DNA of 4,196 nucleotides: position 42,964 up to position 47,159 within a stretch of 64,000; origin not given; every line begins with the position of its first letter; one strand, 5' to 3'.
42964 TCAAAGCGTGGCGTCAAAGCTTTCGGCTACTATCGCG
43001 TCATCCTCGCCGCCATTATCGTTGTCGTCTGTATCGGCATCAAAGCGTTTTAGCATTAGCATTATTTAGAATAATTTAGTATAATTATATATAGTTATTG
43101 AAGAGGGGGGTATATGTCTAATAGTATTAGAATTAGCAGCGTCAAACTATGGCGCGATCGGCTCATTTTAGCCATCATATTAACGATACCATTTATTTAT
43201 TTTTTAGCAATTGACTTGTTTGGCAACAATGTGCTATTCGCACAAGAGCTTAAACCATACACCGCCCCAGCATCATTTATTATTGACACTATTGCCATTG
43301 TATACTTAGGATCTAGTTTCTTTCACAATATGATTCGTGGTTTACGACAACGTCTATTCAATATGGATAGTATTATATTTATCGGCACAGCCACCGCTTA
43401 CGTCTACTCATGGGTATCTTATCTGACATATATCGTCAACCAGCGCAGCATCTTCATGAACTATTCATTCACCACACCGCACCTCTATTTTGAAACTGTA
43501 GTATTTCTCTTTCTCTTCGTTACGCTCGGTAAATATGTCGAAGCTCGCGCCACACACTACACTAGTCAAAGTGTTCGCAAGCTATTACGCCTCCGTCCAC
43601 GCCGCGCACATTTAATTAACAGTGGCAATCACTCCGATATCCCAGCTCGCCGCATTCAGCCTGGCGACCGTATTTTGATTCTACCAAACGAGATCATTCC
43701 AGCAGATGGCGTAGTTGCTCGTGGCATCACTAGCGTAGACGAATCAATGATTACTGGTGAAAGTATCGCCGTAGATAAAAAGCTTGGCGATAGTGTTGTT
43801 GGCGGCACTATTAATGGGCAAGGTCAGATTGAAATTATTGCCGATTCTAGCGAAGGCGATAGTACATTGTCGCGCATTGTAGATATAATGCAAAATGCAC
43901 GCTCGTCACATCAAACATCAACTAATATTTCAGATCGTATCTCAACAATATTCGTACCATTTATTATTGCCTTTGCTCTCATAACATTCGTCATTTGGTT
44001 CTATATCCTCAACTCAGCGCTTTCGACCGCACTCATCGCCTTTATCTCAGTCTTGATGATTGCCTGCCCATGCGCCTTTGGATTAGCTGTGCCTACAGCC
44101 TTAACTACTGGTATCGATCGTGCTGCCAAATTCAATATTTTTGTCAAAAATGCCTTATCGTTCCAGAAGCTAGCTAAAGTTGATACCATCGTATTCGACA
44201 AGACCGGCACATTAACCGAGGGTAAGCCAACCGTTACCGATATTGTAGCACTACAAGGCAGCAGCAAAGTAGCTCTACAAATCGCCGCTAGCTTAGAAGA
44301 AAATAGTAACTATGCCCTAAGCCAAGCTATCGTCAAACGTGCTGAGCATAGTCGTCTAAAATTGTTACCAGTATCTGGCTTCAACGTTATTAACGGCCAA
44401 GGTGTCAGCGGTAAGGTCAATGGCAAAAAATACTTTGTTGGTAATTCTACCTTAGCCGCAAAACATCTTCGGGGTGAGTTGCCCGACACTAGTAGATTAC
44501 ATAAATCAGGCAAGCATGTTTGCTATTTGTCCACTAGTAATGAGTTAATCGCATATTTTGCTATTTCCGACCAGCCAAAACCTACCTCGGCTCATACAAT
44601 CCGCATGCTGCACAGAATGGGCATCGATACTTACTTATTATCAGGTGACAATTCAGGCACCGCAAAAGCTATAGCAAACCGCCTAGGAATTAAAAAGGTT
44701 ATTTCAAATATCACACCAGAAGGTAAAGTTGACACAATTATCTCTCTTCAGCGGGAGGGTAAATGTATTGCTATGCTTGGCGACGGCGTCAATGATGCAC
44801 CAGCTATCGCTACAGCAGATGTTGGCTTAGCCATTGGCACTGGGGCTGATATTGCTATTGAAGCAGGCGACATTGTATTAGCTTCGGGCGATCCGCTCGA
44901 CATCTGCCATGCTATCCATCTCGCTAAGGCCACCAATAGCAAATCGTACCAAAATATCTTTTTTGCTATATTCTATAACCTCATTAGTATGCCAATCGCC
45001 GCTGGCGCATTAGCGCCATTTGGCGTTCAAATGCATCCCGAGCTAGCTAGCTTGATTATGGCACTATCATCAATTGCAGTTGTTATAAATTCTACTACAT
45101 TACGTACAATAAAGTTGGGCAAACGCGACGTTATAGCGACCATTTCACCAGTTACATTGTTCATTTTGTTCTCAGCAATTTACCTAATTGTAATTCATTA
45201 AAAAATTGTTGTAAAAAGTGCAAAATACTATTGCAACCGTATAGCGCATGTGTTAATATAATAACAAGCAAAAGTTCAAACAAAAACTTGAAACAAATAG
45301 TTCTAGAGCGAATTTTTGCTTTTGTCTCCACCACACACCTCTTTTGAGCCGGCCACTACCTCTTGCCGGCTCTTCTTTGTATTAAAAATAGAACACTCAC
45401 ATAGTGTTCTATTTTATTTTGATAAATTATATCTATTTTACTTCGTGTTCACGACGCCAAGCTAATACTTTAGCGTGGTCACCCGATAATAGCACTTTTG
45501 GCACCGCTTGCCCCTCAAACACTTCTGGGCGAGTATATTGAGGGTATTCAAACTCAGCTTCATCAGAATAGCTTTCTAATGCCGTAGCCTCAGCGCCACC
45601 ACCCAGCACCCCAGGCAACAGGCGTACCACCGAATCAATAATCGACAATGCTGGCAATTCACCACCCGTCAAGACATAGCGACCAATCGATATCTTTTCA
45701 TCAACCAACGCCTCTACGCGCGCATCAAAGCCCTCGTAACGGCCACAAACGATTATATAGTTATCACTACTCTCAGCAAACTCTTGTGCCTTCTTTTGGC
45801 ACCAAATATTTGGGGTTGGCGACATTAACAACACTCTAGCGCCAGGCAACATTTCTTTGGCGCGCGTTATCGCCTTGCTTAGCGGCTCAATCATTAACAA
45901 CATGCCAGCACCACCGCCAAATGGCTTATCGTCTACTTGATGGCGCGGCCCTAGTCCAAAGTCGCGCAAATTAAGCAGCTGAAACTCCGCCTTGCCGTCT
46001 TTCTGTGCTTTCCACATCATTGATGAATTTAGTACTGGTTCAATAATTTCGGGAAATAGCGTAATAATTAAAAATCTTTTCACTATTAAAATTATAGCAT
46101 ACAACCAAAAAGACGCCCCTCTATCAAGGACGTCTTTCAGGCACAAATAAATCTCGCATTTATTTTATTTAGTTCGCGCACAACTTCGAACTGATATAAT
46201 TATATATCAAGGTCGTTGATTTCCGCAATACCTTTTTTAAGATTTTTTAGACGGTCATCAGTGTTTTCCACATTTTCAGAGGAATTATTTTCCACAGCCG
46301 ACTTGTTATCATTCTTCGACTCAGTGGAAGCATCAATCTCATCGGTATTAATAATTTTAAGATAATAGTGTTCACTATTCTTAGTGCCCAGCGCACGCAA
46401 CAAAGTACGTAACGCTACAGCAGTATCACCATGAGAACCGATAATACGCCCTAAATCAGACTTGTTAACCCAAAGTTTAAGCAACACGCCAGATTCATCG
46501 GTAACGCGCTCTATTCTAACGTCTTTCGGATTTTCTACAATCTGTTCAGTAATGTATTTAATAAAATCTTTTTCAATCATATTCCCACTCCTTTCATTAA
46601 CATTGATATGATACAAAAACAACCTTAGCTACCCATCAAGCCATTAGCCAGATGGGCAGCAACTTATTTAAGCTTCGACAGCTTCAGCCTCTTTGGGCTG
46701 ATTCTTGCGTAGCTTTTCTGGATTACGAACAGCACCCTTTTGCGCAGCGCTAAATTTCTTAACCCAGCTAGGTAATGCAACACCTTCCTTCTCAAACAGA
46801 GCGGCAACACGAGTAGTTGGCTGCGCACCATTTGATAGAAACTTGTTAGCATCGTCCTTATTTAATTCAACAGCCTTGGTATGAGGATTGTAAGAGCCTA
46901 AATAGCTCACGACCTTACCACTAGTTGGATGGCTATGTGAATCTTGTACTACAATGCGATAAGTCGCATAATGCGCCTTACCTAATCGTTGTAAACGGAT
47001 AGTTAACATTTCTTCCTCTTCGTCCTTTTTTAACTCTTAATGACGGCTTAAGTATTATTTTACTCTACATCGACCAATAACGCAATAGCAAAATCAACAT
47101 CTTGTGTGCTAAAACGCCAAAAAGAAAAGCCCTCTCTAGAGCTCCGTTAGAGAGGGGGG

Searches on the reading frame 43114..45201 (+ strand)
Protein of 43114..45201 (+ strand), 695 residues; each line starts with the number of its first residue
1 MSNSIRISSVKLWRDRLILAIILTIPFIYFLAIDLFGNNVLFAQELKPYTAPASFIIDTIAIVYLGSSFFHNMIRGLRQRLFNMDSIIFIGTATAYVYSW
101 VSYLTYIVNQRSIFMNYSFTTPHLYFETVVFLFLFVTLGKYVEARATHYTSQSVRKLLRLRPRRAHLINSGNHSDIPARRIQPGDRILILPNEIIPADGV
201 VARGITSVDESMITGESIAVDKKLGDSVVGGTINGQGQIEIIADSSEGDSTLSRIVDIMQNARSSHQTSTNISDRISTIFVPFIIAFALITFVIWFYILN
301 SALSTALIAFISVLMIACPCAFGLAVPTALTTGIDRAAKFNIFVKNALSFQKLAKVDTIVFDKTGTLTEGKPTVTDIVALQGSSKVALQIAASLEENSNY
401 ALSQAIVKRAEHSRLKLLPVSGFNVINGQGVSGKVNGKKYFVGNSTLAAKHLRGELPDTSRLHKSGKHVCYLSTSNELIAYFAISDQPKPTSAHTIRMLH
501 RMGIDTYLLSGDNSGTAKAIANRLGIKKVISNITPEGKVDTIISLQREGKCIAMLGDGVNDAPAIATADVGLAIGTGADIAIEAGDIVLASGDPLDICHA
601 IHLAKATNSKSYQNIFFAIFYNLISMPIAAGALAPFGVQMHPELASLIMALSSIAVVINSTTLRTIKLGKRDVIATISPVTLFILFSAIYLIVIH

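Call 55: search_protein_families(library=pfam, proteins=[window:43114-45201:+], max_evalue=0.0001)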
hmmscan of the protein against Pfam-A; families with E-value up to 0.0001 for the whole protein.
window:43114-45201:+ (695 aa): 2 families
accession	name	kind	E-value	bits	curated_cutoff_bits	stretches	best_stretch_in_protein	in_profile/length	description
PF00122.25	E1-E2_ATPase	-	3.9e-51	173.6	28.1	1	160-339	2-180/181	E1-E2 ATPase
PF00702.32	Hydrolase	-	5.1e-31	109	26.4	1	356-569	1-191/191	haloacid dehalogenase-like hydrolase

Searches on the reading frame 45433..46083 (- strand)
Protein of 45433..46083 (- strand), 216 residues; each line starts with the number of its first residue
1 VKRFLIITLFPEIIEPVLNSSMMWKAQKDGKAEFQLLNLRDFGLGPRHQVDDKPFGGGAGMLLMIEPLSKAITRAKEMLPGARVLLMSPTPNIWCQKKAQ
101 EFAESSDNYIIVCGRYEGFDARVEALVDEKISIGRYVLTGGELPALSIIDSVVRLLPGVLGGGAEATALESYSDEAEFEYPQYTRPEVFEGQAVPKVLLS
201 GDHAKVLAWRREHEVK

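Call 36: search_protein_families(library=ncbifam, proteins=[window:45433-46083:-], max_evalue=1e-8)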
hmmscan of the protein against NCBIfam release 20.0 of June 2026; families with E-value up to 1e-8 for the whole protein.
window:45433-46083:- (216 aa): 2 families
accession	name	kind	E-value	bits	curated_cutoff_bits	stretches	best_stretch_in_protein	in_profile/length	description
NF000648.1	PRK00026.1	equivalog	3.9e-72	242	220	1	3-215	2-210/221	tRNA (guanosine(37)-N1)-methyltransferase TrmD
TIGR00088.1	trmD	equivalog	1.4e-68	230.6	195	1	4-214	3-209/233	tRNA (guanosine(37)-N1)-methyltransferase TrmD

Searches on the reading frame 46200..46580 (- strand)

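Call 55: search_protein_families(library=pfam, proteins=[window:46200-46580:-], max_evalue=0.0001)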
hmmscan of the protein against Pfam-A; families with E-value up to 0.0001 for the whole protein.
window:46200-46580:- (126 aa): 1 family
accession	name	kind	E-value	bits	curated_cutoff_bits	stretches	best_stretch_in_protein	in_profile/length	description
PF13083.13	KH_KhpA-B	-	1.8e-19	69.9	32.1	1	4-76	1-73/73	KhpA/KhpB, KH domain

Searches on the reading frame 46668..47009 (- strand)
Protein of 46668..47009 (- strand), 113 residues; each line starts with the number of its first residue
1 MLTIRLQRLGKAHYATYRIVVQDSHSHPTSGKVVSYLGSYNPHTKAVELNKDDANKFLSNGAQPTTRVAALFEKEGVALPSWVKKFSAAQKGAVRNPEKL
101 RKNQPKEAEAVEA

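Call 55: search_protein_families(library=pfam, proteins=[window:46668-47009:-], max_evalue=0.0001)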
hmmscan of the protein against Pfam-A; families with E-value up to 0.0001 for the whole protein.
window:46668-47009:- (113 aa): 1 family
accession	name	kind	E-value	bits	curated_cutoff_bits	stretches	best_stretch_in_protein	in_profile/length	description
PF00886.24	Ribosomal_S16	-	2.2e-14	53.6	27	1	8-65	1-62/62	Ribosomal protein S16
